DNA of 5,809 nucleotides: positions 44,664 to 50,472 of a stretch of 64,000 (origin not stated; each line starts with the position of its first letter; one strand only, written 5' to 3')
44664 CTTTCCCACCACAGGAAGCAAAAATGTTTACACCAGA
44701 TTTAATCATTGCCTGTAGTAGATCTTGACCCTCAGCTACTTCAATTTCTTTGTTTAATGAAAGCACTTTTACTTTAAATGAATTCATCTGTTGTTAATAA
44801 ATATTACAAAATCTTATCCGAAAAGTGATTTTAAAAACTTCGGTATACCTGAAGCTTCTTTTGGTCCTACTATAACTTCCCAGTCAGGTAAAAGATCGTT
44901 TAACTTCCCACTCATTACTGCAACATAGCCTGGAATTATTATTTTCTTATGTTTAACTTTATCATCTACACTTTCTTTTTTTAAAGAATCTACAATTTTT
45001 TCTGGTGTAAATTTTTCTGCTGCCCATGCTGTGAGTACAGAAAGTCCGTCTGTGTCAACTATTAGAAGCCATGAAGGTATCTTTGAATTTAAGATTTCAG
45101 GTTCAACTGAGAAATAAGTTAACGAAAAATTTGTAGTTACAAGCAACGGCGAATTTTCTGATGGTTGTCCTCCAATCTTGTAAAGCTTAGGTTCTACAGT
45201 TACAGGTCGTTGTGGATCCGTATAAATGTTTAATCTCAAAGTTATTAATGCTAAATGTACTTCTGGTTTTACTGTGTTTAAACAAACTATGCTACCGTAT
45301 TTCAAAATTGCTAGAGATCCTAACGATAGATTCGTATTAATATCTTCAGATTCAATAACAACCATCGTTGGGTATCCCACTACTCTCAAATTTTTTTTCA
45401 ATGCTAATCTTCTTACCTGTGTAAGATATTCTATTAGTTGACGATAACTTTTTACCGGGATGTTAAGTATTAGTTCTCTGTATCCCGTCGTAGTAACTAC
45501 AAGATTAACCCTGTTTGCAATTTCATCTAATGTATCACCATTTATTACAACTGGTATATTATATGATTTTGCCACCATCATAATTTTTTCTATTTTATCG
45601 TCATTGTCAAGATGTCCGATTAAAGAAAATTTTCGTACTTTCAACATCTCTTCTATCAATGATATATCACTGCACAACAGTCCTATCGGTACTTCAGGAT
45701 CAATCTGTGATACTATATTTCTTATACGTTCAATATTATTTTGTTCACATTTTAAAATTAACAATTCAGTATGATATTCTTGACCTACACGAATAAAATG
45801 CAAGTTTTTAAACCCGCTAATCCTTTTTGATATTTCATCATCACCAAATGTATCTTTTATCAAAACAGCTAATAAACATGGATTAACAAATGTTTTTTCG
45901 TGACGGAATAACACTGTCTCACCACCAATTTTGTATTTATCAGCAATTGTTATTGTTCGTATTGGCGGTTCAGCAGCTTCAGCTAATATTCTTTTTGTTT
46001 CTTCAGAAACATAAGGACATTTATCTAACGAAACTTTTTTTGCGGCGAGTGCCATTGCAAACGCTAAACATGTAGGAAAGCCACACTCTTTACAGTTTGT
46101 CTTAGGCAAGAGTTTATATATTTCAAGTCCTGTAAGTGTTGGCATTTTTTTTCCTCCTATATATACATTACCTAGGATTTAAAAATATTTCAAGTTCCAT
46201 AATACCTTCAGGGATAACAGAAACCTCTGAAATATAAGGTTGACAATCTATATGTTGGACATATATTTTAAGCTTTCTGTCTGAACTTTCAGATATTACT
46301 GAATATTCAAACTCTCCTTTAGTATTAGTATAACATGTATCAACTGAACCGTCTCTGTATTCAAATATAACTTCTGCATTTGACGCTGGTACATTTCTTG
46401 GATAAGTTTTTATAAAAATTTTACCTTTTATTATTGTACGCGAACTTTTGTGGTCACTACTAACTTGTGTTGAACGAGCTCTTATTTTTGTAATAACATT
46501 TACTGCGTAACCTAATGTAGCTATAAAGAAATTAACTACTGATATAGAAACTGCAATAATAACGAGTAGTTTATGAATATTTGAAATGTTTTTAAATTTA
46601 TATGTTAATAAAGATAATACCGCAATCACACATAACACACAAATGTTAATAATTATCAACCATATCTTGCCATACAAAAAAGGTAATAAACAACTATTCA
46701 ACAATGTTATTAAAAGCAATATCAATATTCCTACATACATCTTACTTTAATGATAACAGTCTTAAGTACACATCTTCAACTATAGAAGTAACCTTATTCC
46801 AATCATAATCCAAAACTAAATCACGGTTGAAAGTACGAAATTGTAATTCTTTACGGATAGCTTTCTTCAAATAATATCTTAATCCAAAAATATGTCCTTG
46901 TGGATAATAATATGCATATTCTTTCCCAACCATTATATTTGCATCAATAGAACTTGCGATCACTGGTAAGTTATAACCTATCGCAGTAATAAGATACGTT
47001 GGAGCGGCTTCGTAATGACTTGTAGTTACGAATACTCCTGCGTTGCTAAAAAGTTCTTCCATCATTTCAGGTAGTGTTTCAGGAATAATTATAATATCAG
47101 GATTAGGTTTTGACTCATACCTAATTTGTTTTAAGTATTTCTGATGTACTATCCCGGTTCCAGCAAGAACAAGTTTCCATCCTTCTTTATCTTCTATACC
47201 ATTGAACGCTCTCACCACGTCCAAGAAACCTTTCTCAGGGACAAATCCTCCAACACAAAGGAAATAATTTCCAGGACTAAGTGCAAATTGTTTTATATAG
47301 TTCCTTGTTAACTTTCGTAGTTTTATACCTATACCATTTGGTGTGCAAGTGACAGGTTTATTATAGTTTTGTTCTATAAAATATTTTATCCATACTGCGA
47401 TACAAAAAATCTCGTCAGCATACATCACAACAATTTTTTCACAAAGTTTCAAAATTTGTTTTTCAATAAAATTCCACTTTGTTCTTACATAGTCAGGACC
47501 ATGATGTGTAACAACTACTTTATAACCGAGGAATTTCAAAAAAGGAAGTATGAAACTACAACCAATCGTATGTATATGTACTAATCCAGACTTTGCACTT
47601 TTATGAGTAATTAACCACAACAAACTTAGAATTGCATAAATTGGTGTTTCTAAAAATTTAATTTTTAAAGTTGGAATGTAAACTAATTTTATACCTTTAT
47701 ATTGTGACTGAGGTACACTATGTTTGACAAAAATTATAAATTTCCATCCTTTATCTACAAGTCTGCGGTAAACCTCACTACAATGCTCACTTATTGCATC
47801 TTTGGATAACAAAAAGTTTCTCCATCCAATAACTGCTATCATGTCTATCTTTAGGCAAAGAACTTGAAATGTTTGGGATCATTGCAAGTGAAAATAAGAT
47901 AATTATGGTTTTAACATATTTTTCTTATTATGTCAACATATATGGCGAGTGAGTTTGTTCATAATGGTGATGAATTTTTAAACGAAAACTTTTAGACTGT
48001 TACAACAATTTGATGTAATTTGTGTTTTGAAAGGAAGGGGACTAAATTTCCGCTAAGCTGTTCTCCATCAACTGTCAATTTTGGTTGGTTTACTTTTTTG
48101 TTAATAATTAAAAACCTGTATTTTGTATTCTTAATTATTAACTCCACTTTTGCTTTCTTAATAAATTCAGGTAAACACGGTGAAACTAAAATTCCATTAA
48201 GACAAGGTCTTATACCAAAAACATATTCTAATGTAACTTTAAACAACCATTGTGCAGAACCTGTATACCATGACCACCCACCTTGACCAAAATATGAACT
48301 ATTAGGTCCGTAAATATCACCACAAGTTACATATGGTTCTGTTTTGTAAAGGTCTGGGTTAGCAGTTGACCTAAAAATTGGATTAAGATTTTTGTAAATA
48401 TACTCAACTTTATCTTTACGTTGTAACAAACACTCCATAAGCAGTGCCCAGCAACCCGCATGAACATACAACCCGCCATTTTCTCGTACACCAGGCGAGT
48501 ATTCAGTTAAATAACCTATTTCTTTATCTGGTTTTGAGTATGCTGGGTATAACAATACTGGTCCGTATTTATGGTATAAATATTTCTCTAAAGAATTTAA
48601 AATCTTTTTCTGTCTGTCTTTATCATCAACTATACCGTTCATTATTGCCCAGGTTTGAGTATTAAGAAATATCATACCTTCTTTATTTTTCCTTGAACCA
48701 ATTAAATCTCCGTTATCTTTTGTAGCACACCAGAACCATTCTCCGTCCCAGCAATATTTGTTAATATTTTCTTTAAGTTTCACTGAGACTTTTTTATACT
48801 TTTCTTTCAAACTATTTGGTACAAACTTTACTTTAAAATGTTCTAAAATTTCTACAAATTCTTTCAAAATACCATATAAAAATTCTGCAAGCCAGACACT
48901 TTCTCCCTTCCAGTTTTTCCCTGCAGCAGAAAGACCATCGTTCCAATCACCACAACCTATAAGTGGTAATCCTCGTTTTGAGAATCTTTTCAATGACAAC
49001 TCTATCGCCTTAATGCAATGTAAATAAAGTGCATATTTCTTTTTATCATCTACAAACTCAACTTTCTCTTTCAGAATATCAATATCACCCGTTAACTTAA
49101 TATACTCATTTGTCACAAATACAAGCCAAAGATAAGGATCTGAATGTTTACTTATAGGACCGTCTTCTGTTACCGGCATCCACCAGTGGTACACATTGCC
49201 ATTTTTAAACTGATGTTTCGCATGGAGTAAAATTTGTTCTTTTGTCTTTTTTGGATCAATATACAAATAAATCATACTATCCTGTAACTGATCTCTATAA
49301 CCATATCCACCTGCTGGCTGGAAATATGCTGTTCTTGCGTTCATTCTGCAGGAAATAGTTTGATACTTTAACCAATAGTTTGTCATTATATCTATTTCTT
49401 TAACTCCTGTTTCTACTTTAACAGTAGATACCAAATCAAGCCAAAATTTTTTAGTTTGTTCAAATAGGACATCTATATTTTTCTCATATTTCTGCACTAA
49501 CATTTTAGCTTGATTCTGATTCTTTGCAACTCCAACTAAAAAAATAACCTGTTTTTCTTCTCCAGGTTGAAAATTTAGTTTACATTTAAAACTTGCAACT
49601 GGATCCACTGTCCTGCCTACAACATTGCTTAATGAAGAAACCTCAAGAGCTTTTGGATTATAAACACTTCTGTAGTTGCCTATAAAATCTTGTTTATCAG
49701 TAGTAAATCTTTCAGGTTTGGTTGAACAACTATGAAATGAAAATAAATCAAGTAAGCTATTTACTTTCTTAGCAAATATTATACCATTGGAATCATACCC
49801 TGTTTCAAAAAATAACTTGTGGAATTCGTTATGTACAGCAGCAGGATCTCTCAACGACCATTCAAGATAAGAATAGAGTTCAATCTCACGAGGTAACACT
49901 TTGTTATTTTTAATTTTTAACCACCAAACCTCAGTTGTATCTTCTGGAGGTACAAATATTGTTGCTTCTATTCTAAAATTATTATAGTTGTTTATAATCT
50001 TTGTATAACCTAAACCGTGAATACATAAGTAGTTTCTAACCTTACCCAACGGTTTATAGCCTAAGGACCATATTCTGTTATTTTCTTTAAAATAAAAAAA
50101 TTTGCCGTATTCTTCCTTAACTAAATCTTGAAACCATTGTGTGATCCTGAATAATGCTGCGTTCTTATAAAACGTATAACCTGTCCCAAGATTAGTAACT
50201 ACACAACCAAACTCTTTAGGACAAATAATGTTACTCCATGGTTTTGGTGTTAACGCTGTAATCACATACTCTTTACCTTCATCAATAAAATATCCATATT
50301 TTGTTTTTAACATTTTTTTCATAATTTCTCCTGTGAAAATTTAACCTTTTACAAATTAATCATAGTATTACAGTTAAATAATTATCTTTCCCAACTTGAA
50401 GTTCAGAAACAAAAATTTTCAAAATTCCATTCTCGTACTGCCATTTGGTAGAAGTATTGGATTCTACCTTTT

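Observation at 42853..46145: Orphan corrinoid iron-sulfur protein (AcsC) with its own RACo activase, without AcsD, methyltransferase or CODH/ACS partners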

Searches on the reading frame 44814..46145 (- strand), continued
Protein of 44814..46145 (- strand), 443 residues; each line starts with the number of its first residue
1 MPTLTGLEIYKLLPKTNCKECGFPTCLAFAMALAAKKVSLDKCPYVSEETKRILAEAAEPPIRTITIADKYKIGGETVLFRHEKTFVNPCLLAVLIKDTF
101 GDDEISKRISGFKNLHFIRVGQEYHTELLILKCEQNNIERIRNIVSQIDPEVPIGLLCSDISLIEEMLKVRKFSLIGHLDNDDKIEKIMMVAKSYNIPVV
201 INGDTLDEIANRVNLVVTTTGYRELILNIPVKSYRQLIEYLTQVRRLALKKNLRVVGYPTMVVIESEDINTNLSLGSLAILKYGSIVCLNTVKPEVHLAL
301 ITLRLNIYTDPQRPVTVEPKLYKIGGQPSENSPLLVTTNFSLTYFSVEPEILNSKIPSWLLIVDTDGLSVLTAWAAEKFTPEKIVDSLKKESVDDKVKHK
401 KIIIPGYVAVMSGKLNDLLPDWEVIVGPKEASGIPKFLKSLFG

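Call 30: find_encoding_contigs(protein=P0156, flank=10000, max_places=2)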
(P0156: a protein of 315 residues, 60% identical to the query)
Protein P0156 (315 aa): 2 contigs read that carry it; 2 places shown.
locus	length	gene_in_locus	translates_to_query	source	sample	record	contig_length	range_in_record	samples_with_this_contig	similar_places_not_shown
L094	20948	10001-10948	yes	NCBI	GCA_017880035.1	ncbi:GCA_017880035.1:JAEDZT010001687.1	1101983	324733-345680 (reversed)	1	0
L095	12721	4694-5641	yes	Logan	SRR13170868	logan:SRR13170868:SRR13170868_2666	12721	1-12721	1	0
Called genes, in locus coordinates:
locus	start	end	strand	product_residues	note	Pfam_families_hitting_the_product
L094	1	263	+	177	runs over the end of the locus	PF01661:Macro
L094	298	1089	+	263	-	PF00809:Pterin_bind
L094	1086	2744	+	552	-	PF01268:FTHFS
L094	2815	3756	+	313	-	PF18537:CODH_A_N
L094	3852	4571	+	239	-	PF03598:CdhC, PF19436:ACS_CODH_B_C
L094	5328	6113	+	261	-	-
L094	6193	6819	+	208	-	PF04961:FTCD_C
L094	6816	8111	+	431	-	PF00860:Xan_ur_permease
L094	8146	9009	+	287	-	PF01545:Cation_efflux, PF16916:ZT_dimer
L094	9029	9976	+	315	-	PF00763:THF_DHG_CYH, PF02882:THF_DHG_CYH_C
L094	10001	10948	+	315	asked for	PF03599:CdhD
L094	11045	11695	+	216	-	PF04079:SMC_ScpB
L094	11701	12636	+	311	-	PF01261:AP_endonuc_2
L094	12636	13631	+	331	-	PF01087:GalP_UDP_transf, PF16285:DUF4931_N, PF16268:DUF4921, PF02744:GalP_UDP_tr_C, PF01230:HIT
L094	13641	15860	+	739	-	PF13646:HEAT_2 (faint)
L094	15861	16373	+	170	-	PF00578:AhpC-TSA, PF08534:Redoxin, PF00085:Thioredoxin (weak), PF13098:Thioredoxin_2, PF13905:Thioredoxin_8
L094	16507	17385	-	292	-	PF02569:Pantoate_ligase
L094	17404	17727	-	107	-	PF00085:Thioredoxin, PF00578:AhpC-TSA (weak), PF14595:Thioredoxin_9 (weak), PF08534:Redoxin (weak), PF13098:Thioredoxin_2, PF13905:Thioredoxin_8 (faint)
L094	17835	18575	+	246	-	PF18912:DZR_2, PF00156:Pribosyltran (weak)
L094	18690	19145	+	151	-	PF01475:FUR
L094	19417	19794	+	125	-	PF02629:CoA_binding, PF13380:CoA_binding_2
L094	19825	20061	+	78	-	PF04023:FeoA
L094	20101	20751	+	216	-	-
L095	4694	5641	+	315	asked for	PF03599:CdhD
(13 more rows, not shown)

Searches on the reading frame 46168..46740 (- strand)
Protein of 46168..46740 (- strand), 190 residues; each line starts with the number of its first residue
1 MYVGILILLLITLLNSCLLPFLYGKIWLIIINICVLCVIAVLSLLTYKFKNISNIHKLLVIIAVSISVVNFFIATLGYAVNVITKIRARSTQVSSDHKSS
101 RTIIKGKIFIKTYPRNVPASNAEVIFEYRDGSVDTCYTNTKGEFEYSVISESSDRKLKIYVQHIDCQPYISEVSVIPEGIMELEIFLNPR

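Call 3: search_protein_families(library=pfam, proteins=[window:46168-46740:-], max_evalue=0.01)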
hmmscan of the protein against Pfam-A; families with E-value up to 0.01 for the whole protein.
window:46168-46740:- (190 aa): 1 family
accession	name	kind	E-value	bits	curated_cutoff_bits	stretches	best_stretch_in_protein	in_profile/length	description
PF25323.1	6TM_PilS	-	0.0061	16.7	27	1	4-78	104-176/189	PilS-like transmembrane domain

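Call 4: search_protein_families(library=ncbifam, proteins=[window:46168-46740:-], max_evalue=0.01)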
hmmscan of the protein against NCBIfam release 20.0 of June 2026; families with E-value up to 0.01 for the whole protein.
window:46168-46740:- (190 aa): 1 family
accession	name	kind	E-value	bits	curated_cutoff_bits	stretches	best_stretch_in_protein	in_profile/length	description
TIGR04134.1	lipo_with_rSAM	hypoth_equivalog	0.0042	17.1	39.8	1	114-167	49-110/150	radical SAM-associated putative lipoprotein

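Call 22: search_protein_families(library=pfam, proteins=[window:46168-46740:-], max_evalue=1)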
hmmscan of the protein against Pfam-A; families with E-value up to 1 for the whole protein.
window:46168-46740:- (190 aa): 6 families
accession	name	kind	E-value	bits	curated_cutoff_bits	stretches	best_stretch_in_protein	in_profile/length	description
PF25323.1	6TM_PilS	-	0.0061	16.7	27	1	4-78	104-176/189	PilS-like transmembrane domain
PF15892.11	BNR_4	-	0.076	12.8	27.3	1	112-180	95-162/272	BNR repeat-containing family member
PF06030.18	WxLIP_PGBD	-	0.094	13.2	27.3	1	132-178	48-93/121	WxL Interacting Protein, peptidoglycan binding domain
PF12576.13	DUF3754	-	0.13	12.6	27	0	86-126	8-48/137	Protein of unknown function (DUF3754)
PF11992.13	TgpA_N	-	0.22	10.9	30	1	10-79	2-74/333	TgpA N-terminal domain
PF19658.4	DUF6161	-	0.63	9.9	27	0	26-102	98-175/216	Family of unknown function (DUF6161)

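Call 57: search_protein_representatives(protein=window:46168-46740:-)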
Query: 190 residues. Proteins with E-value up to 0.001 (for the whole library): 13; up to 1e-10: 6; up to 1e-30: 2. The best 13 are listed.
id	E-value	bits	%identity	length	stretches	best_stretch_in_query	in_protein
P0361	6.2e-115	397.3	99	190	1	1-190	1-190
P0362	1.1e-43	165.2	44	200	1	1-189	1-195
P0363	8.3e-28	113.5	38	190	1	4-188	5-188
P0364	1.8e-18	83.1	30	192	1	6-187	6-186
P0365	2.4e-17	79.4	33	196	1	5-190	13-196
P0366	2.7e-14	69.5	32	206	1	4-190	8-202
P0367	1.8e-09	53.8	26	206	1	9-190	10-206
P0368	1.0e-06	44.8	28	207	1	7-187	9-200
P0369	1.2e-06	44.6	33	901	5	117-152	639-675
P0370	3.5e-06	43.1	31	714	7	108-155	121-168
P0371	8.4e-06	41.8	24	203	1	5-190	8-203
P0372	2.9e-04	36.8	31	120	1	76-187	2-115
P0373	9.1e-04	35.2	25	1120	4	113-162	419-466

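Call 58: predict_structure(protein=window:46168-46740:-)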
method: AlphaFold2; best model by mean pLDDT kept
length: 190 residues; sequences in the alignment: 1
mean_pLDDT: 55.6   pTM: 0.29
mean pLDDT of the five models: 55.6, 52.7, 52.4, 51.5, 50.8
residues with pLDDT >= 90: 0; 70-90: 62; 50-70: 32; < 50: 96
segments of 3 or more residues with pLDDT < 50: 91-123, 127-135, 139-190
pLDDT, mean of each block of 10 residues (from residue 1): 75 67 62 80 73 72 83 84 69 39 40 42 45 48 44 38 38 29 30
secondary structure, 60 per line:
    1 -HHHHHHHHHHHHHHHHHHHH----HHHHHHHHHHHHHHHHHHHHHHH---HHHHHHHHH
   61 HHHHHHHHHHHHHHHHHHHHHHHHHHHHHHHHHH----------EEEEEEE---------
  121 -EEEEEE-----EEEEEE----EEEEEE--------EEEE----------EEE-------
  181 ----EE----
elements in order: H2-21 H26-48 H52-94 E105-111 E122-127 E133-138 E143-148 E157-160 E171-173

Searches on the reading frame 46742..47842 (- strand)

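Call 3: search_protein_families(library=pfam, proteins=[window:46742-47842:-], max_evalue=0.01)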
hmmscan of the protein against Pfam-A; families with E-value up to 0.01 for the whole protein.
window:46742-47842:- (366 aa): 5 families
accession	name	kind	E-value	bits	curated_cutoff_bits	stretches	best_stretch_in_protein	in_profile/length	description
PF00534.26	Glycos_transf_1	-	3.5e-15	56.4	26.4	1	189-300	13-125/172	Glycosyl transferases group 1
PF13692.12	Glyco_trans_1_4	-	5.8e-13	49.8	27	1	193-302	3-112/142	Glycosyl transferases group 1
PF13439.12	Glyco_transf_4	-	3.5e-10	40.6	28.5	1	19-171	6-166/170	Glycosyltransferase Family 4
PF09314.17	DUF1972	-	2.1e-07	31.2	25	1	68-165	77-178/186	Domain of unknown function (DUF1972)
PF04230.19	PS_pyruv_trans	-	0.0021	18.5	25.3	0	220-275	200-259/280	Polysaccharide pyruvyl transferase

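Call 4: search_protein_families(library=ncbifam, proteins=[window:46742-47842:-], max_evalue=0.01)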
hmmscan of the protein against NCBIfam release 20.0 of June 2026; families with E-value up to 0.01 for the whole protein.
window:46742-47842:- (366 aa): 11 families
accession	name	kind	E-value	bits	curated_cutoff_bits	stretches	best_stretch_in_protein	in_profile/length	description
NF046071.1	B1-4RhmsylTfaseCps2T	equivalog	7.8e-15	54.6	500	1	74-249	82-267/384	beta 1-4 rhamnosyltransferase Cps2T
TIGR04047.1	MSMEG_0565_glyc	hypoth_equivalog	1.8e-10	40.5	259.85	1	128-359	125-371/373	MSMEG_0565 family glycosyltransferase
TIGR04348.1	TIGR04348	equivalog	5.9e-08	32.1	300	1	198-332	144-278/310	selenoneine biosynthesis selenosugar synthase SenB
NF047684.1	TeichurnBiosyTuaC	equivalog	1.4e-07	30.8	550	1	110-300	136-322/391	teichuronic acid biosynthesis protein TuaC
NF038229.1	Glyco4_Geo_Pelo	equivalog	1.8e-07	30.5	400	1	144-305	112-275/338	GPMC system family 4 glycosyltransferase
NF038298.1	EPS_HpsO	equivalog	9.8e-07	27.9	575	1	158-256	164-264/388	hormogonium polysaccharide biosynthesis glycosyltransferase HpsO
TIGR02149.1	glgA_Coryne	subfamily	3.3e-05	23.2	302.4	1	77-299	76-315/391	glycogen synthase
TIGR03999.1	thiol_BshA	equivalog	0.00023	20.2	273.7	1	180-299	187-304/375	N-acetyl-alpha-D-glucosaminyl L-malate synthase BshA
NF041876.1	EPS_EpsE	equivalog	0.0018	17.6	400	1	170-299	192-327/389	exopolysaccharide biosynthesis GT4 family glycosyltransferase EpsE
TIGR03088.1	stp2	hypoth_equivalog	0.0029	16.7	409.05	1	184-302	187-307/374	TIGR03088 family PEP-CTERM/XrtA system glycosyltransferase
NF007396.0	PRK09922.1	equivalog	0.007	15.3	385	0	256-335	248-330/361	lipopolysaccharide 1,6-galactosyltransferase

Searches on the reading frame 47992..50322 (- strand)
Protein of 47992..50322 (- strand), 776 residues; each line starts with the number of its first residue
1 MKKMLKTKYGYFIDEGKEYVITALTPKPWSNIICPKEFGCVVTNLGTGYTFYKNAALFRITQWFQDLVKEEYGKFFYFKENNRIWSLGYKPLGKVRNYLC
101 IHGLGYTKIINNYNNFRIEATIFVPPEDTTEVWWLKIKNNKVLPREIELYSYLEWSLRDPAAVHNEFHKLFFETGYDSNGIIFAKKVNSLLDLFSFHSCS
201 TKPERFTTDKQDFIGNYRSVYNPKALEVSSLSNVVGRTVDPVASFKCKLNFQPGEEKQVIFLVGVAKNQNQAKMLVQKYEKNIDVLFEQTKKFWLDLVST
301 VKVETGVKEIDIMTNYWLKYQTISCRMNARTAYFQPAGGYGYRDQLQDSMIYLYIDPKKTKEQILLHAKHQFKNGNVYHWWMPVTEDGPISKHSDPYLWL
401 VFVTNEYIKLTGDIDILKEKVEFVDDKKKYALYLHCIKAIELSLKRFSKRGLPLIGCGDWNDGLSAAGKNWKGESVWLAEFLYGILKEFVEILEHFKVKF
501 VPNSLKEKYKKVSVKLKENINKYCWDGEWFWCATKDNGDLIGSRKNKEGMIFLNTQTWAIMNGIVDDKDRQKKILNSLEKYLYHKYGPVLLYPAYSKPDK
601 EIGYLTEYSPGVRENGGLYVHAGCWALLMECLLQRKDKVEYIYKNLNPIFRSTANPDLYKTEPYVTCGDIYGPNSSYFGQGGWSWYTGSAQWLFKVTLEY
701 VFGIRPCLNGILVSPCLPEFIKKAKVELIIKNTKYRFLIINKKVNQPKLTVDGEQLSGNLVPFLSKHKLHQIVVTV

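Call 3: search_protein_families(library=pfam, proteins=[window:47992-50322:-], max_evalue=0.01)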
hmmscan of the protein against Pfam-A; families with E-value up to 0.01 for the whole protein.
window:47992-50322:- (776 aa): 3 families
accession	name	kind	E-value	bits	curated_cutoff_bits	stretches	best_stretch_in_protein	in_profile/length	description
PF17167.11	Glyco_hydro_94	-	2.5e-111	372.8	27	1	293-703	1-420/420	Glycosyl hydrolase 94 superfamily, catalytic domain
PF06165.18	GH94_b-supersand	-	4.6e-69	233.1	23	1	26-264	1-251/251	Glycosyl hydrolase 94, supersandwich domain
PF06202.20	GDE_C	-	1.3e-05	24.8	21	1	386-642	72-313/367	Amylo-alpha-1,6-glucosidase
